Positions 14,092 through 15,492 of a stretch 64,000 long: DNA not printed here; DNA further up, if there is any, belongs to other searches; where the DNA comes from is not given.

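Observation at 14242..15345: HAD-hydrolase domain fused to the HycI-type hydrogenase maturation protease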

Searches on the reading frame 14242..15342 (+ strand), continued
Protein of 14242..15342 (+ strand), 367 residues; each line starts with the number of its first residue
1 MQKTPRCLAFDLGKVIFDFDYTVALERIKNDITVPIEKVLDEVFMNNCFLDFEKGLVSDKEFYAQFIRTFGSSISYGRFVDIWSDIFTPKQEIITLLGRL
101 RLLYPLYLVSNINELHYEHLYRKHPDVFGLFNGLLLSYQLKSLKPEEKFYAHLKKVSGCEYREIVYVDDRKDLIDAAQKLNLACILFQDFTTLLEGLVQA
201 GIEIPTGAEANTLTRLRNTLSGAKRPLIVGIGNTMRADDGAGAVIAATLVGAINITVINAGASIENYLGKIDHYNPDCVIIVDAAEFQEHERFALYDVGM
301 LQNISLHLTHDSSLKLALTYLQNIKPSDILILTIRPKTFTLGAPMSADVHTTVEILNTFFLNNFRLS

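Call 23: search_solved_structures(query=A1, max_evalue=0.01, show_alignments=4)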
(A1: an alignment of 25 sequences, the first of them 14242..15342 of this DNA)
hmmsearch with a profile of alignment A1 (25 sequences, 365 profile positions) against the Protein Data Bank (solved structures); distinct sequences matched with E-value up to 0.01: 26.
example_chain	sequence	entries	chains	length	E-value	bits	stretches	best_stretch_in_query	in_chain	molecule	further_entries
2b0c_A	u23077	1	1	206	8.6e-28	100.6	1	5-189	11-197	putative phosphatase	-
8pne_A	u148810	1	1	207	8.7e-28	100.6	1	5-189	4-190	Alpha-D-glucose 1-phosphate phosphatase YihX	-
8pno_A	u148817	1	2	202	8.7e-28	100.6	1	5-189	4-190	Alpha-D-glucose 1-phosphate phosphatase YihX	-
4dcc_A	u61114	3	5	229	3.3e-17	65.8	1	2-180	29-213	Putative haloacid dehalogenase-like hydrolase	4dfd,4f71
5zby_A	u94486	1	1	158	1.8e-16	63.4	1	212-353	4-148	Hydrogenase maturation protease HycI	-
4f72_A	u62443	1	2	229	4.2e-16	62.2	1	4-180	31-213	Putative haloacid dehalogenase-like hydrolase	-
2i6x_A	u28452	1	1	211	8.9e-15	57.8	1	2-180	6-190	Hydrolase, haloacid dehalogenase-like family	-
4jb3_A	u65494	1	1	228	1.1e-14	57.5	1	2-193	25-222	Haloacid dehalogenase-like hydrolase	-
2e85_A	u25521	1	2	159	5.2e-11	45.4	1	222-352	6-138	Hydrogenase 3 maturation protease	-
2i8l_A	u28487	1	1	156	6.9e-11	45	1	223-352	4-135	Hydrogenase 3 maturation protease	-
9m7d_A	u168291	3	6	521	3e-10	42.9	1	4-185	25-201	Haloacid dehalogenase superfamily, subfamily IA, variant 3 with third motif having DD or E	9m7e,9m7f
9mhs_B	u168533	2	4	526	3e-10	42.9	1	4-185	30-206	Drimenol Synthase | Haloacid dehalogenase superfamily, subfamily IA, variant 3 with third motif having DD or E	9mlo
22tz_A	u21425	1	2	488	2.8e-08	36.4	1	42-186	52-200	AstC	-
5mwa_A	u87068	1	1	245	7.7e-08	35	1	125-196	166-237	Bifunctional epoxide hydrolase 2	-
5ahx_A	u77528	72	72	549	2.2e-07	33.5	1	125-196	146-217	BIFUNCTIONAL EPOXIDE HYDROLASE 2 | SOLUBLE EPOXIDE HYDROLASE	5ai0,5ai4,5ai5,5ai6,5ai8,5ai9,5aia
3cnh_A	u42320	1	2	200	2.8e-06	29.8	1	73-198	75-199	Hydrolase family protein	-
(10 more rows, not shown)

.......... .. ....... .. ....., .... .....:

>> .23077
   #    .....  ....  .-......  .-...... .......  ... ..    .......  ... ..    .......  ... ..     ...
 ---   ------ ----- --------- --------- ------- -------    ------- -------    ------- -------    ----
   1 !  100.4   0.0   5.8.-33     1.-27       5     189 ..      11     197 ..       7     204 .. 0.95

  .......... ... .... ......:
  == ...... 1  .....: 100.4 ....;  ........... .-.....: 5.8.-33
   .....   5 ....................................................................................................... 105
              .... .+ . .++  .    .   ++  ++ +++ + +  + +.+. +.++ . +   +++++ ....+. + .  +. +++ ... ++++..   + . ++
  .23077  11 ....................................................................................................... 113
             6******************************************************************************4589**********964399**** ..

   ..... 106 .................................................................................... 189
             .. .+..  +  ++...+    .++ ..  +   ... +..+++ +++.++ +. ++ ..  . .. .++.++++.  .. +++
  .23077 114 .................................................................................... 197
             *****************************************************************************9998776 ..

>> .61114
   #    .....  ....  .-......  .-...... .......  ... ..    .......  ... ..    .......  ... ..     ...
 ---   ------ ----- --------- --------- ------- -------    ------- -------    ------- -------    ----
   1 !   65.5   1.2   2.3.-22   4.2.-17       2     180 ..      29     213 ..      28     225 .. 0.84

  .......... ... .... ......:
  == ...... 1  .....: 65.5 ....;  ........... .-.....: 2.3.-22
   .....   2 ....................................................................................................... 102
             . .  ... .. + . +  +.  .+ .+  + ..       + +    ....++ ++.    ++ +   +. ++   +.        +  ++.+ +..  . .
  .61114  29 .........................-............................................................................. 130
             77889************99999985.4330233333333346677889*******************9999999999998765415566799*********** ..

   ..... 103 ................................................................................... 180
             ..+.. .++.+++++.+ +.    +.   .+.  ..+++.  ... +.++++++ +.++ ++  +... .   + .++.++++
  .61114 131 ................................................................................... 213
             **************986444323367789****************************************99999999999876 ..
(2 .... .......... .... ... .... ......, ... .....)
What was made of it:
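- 14242..14841 (+): HAD phosphatase domain (aa 1-200): Rossmannoid core with a helical C1-type cap. Profile against PDB: YihX 2b0c/8pne, E 8.6e-28, aa 5-189 (call 23).
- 14272..14286 (+): HAD motif I, D11-L-G13-K-V15 (nucleophile Asp; Gly at Asp+2 as in YihX). The motif aligns with YihX FDLGNV (call 23).
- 14569..14574 (+): HAD motif II, S110-N111. Aligns with YihX L-S-N-T-N (call 23).
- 14671..14673 (+): HAD motif III, K144 (K-P-E). Aligns with YihX R-K-P-E (call 23).
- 14743..14748 (+): HAD motif IV, D168-D169 (Mg2+ ligands). Aligns with YihX F-F-D-D (call 23).
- On HAD superfamily, subfamily IA (C1 cap): The family profile gives E 8.6e-28 to YihX over the full length (call 23).
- Closest known: YihX. 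Same: Full-length alignment at E 8.6e-28 (call 23).
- Checked: It aligns end to end (aa 5-189) with E. coli YihX, a HAD phosphatase, at E = 8.6e-28 using the family profile (call 23). D18/D20 align with YihX D13/D15 (call 23).
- Tried and rejected: Canonical DxDxT motif I at D18/D20: rejected in favour of D11-x-G13, from the YihX alignment (call 23).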

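Call 26: find_encoding_contigs(protein=P0038, flank=10000, max_places=2)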
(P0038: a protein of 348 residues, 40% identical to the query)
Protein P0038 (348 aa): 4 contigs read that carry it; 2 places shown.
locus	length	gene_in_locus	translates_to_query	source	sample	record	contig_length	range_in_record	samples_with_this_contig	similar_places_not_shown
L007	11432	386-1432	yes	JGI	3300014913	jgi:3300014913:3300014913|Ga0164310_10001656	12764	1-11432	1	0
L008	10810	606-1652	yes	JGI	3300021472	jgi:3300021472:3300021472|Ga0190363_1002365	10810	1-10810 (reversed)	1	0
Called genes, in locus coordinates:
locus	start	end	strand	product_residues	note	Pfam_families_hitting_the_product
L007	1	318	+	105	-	?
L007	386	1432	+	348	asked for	PF00702:Hydrolase (faint)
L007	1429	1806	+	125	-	-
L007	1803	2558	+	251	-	PF00565:SNase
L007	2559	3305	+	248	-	PF01435:Peptidase_M48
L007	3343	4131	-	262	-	PF00398:RrnaAD, PF08241:Methyltransf_11 (weak), PF13649:Methyltransf_25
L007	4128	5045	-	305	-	PF04166:PdxA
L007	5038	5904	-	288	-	PF13623:SurA_N_2 (weak), PF13624:SurA_N_3, PF09312:SurA_N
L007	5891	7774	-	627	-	PF17757:UvrB_inter, PF02559:CarD_TRCF_RID, PF00270:DEAD, PF04851:ResIII, PF00271:Helicase_C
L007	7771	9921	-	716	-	PF07549:Sec_GG (faint), PF21760:SecD_1st, PF22599:SecDF_P1_head, PF02355:SecD_SecF_C, PF00873:ACR_tran (faint), PF03176:MMPL (weak), PF02355:SecD_SecF_C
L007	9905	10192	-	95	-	PF02699:YajC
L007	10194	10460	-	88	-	PF00886:Ribosomal_S16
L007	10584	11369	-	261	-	PF01308:Chlam_OMP (faint), PF20230:DUF6588 (weak)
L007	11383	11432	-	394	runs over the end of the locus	PF00926:DHBP_synthase, PF00925:GTP_cyclohydro2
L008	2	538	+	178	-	?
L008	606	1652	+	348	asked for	PF00702:Hydrolase (faint)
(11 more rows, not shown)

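Call 27: find_encoding_contigs(protein=P0055, flank=10000, max_places=2)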
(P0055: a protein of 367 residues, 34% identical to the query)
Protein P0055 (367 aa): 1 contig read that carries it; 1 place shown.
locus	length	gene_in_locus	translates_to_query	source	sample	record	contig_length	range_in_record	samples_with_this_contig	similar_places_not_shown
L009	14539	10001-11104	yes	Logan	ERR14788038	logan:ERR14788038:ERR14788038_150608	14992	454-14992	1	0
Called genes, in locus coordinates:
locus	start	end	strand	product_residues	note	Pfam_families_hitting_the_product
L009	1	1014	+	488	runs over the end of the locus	?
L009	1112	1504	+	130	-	PF00072:Response_reg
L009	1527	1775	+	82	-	-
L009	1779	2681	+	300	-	PF00072:Response_reg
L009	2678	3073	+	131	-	PF00072:Response_reg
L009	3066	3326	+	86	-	-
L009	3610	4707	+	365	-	PF05559:DUF763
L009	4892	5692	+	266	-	PF00085:Thioredoxin (weak), PF02915:Rubrerythrin (faint)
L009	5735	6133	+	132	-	PF03091:CutA1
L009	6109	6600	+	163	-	PF00578:AhpC-TSA, PF08534:Redoxin, PF00085:Thioredoxin (faint), PF13098:Thioredoxin_2, PF13905:Thioredoxin_8 (faint)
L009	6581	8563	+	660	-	PF17767:NAPRTase_N, PF04095:NAPRTase, PF17956:NAPRTase_C (faint), PF00857:Isochorismatase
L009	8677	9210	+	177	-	PF13174:TPR_6 (faint), PF13371:TPR_9 (weak), PF13424:TPR_12, PF13431:TPR_17 (weak), PF00515:TPR_1, PF07719:TPR_2 (weak), PF13181:TPR_8, PF21033:RMD1-3, +5 more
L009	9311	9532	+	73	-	-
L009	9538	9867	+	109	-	PF03819:MazG (weak)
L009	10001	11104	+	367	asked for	PF00702:Hydrolase (weak), PF13419:HAD_2 (faint)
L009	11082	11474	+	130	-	-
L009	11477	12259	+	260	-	PF00565:SNase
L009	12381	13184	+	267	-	PF01758:SBF, PF13593:SBF_like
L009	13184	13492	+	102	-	-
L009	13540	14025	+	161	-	PF05099:TerB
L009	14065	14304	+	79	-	-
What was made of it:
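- One fused gene (L009) has no hydrogenase gene within 10 kb upstream (call 27).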

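Call 28: find_related_loci(query=A1, collection=genome_contigs, flank=10000)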
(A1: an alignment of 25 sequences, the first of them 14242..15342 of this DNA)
Query A1 (367 aa) in genome_contigs; peptide patterns used: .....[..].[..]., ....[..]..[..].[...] (x = any residue, [..] = any of these).
139 stretches matched a pattern; 78 encode a relative of the query (tblastn E <= 1e-3); 77 distinct loci.
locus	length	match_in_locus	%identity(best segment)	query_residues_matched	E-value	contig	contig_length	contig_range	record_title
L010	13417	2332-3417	54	6-367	6e-126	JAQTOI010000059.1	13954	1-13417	MAG: Candidatus Omnitrophota bacterium isolate STA_84 NODE_8531_length_13954_cov_3.875533_Sandtown_A, whole genome shotg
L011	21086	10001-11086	49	6-367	2e-120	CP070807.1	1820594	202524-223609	MAG: Candidatus Omnitrophota bacterium isolate bin1292 chromosome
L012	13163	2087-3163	49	6-364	2e-118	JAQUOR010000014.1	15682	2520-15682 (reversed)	MAG: Candidatus Omnitrophota bacterium isolate STD1_205 NODE_9103_length_15682_cov_2.916297_Sandtown_D1, whole genome sh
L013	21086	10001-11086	45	3-364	2e-106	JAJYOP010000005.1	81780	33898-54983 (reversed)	MAG: bacterium isolate DBS2-5.bin57 NODE_152_length_81780_cov_4.976633, whole genome shotgun sequence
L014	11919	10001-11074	46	6-364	2e-106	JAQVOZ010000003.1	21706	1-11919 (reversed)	MAG: Candidatus Omnitrophota bacterium isolate STF1_192 NODE_5775_length_21706_cov_2.726586_Sandtown_F1, whole genome sh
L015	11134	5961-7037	46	6-364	1e-104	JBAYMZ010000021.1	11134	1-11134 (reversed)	MAG: Candidatus Omnitrophota bacterium isolate SO_2016_LW1_52 scaffold07090_LW64-88_2016, whole genome shotgun sequence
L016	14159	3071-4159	45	2-364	1e-104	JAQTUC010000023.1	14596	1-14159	MAG: Candidatus Omnitrophota bacterium isolate STB_55 NODE_9950_length_14596_cov_2.810906_Sandtown_B, whole genome shotg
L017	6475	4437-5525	45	2-364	2e-103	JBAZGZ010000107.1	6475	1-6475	MAG: Candidatus Omnitrophota bacterium isolate SO_2017_LW3_58 NODE_42108_length_6475_cov_0.923440_LW162_2017, whole geno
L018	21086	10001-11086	44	3-364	2e-101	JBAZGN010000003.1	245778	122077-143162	MAG: Candidatus Omnitrophota bacterium isolate SO_2017_LW3_46 NODE_51_length_245778_cov_3.936088_LW162_2017, whole genom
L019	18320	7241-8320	43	6-364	2e-98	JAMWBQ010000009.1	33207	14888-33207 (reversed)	MAG: Candidatus Omnitrophota bacterium isolate DG_1_4.bins.113.Tibet NODE_962_length_33207_cov_1.206258, whole genome sh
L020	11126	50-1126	43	6-366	1e-97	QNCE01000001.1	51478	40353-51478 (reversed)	MAG: Candidatus Omnitrophota bacterium isolate B7_G16 B7_Guay16_scaffold_00149, whole genome shotgun sequence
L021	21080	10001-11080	42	4-364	4e-97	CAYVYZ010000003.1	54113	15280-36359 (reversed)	MAG TPA_asm: uncultured Planctomycetia bacterium isolate binchicken_co19_503 genome assembly, contig: NODE_623_length_54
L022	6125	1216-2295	44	3-366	3e-96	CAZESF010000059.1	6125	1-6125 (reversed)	MAG TPA_asm: uncultured Planctomycetia bacterium isolate binchicken_co6_243 genome assembly, contig: NODE_17030_length_6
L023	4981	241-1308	43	8-364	4e-95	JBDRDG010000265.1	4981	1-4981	MAG: Candidatus Omnitrophota bacterium isolate MEGAHIT-group-1.238 k141_4371707, whole genome shotgun sequence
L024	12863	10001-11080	41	6-364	3e-94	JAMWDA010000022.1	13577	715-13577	MAG: Candidatus Omnitrophota bacterium isolate QZM4_2.bins.366.Tibet NODE_17868_length_13577_cov_0.983643, whole genome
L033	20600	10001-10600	49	6-205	3e-63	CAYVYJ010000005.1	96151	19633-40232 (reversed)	MAG TPA_asm: uncultured Planctomycetia bacterium isolate SRP167671_co1_67 genome assembly, contig: NODE_192_length_96151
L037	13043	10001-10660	46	6-226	2e-61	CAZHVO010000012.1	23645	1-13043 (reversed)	MAG TPA_asm: uncultured Planctomycetia bacterium isolate SRP178699_co2_518 genome assembly, contig: NODE_1334_length_236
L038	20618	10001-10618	48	3-206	3e-61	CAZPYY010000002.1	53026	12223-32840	MAG TPA_asm: uncultured Planctomycetia bacterium isolate binchicken_co330_156 genome assembly, contig: NODE_607_length_5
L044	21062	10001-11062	32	6-364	1e-56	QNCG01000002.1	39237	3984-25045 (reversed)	MAG: Candidatus Omnitrophota bacterium isolate B32_G15 B32_Guay15_scaffold_00050, whole genome shotgun sequence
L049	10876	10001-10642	41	6-231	2e-48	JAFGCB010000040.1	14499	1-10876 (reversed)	MAG: Candidatus Omnitrophota bacterium isolate Zod_Metabat.1076 k87_6328276, whole genome shotgun sequence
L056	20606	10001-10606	50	3-204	2e-62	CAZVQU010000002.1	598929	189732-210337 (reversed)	MAG TPA_asm: uncultured Planctomycetia bacterium isolate SRP167671_co3_96 genome assembly, contig: NODE_3_length_598929_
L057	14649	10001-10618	37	1-203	1e-31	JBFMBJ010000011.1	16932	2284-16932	MAG: Candidatus Omnitrophota bacterium isolate MAG161 MAG161_11, whole genome shotgun sequence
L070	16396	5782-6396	34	2-204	1e-27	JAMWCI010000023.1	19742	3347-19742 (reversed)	MAG: Candidatus Omnitrophota bacterium isolate JZ-4.bins.180.201808 NODE_4350_length_19742_cov_1.273617, whole genome sh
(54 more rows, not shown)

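Call 32: predict_structure(alignment_id=A1)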
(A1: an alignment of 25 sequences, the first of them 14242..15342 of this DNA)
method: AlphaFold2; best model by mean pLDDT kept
length: 367 residues; sequences in the alignment: 25
mean_pLDDT: 90.4   pTM: 0.88
mean pLDDT of the five models: 90.4, 90.1, 89.6, 89.3, 88.0
residues with pLDDT >= 90: 264; 70-90: 88; 50-70: 12; < 50: 3
segments of 3 or more residues with pLDDT < 50: 1-3
pLDDT, mean of each block of 10 residues (from residue 1): 73 93 92 90 78 90 92 92 94 98 96 94 96 95 89 93 96 96 96 97 95 97 95 90 96 95 87 91 87 89 66 76 77 92 93 96 86
secondary structure, 60 per line:
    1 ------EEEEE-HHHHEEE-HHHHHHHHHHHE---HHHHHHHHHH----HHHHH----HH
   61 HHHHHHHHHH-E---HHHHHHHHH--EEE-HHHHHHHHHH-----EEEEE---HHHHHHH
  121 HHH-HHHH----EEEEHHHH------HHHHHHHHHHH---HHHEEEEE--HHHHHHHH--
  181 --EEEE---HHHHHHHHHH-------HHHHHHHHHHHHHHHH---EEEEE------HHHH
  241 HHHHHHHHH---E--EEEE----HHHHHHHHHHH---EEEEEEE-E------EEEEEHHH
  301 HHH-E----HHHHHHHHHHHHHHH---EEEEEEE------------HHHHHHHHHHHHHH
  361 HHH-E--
elements in order: E7-11 H13-16 E17-19 H21-31 H36-45 H50-54 H59-70 H76-84 E87-89 H91-100 E106-110 H114-123 H125-128 E133-136 H137-140 H147-157 E164-168 H171-178 E183-186 H190-199 H207-222 E226-230 H237-249 E256-259 H264-274 E278-284 E293-297 H298-303 H310-324 E328-334 H347-363
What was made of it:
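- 14848..14916 (+): Inter-domain linker (aa 203-225) with a predicted helix at 207-222 and invariant E209; it contains no in-frame ATG, GTG or TTG. pLDDT is 95-97 across the helix (call 32).
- On HAD superfamily, subfamily IA (C1 cap): Helices at aa 21-100 lie between strand 1 and strand 2 (call 32).
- Checked: The AlphaFold2 model has pLDDT 90.4 and pTM 0.88 (call 32).
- The model suggests tight inter-domain packing (pTM 0.88, call 32). The linker is predicted as a confident helix (call 32).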

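Call 34: search_protein_representatives(alignment_id=A1)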
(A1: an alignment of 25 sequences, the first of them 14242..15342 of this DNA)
Query: 25 sequences, 365 profile positions. Proteins with E-value up to 0.001 (for the whole library): 22042; up to 1e-10: 8514; up to 1e-30: 357. The best 150 are listed.
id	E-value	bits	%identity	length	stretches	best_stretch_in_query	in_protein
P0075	3.0e-150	516.7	-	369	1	2-361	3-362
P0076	1.8e-129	448.4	-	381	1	3-363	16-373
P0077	3.9e-122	424.2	-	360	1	12-364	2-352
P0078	1.1e-106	373.5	-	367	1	2-362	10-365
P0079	1.1e-106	373.4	-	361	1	1-362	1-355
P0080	4.3e-90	318.8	-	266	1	98-361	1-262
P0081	2.2e-83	296.7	-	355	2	2-226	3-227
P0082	4.5e-83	295.7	-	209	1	2-195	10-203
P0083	4.0e-76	272.9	-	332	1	1-241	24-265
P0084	4.7e-74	266.1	-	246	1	120-361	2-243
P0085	1.2e-73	264.7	-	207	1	2-198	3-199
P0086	6.7e-67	242.5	-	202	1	2-199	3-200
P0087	1.6e-65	238.0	-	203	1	1-198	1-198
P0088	3.8e-64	233.5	-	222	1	3-209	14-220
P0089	1.2e-63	231.8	-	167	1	36-198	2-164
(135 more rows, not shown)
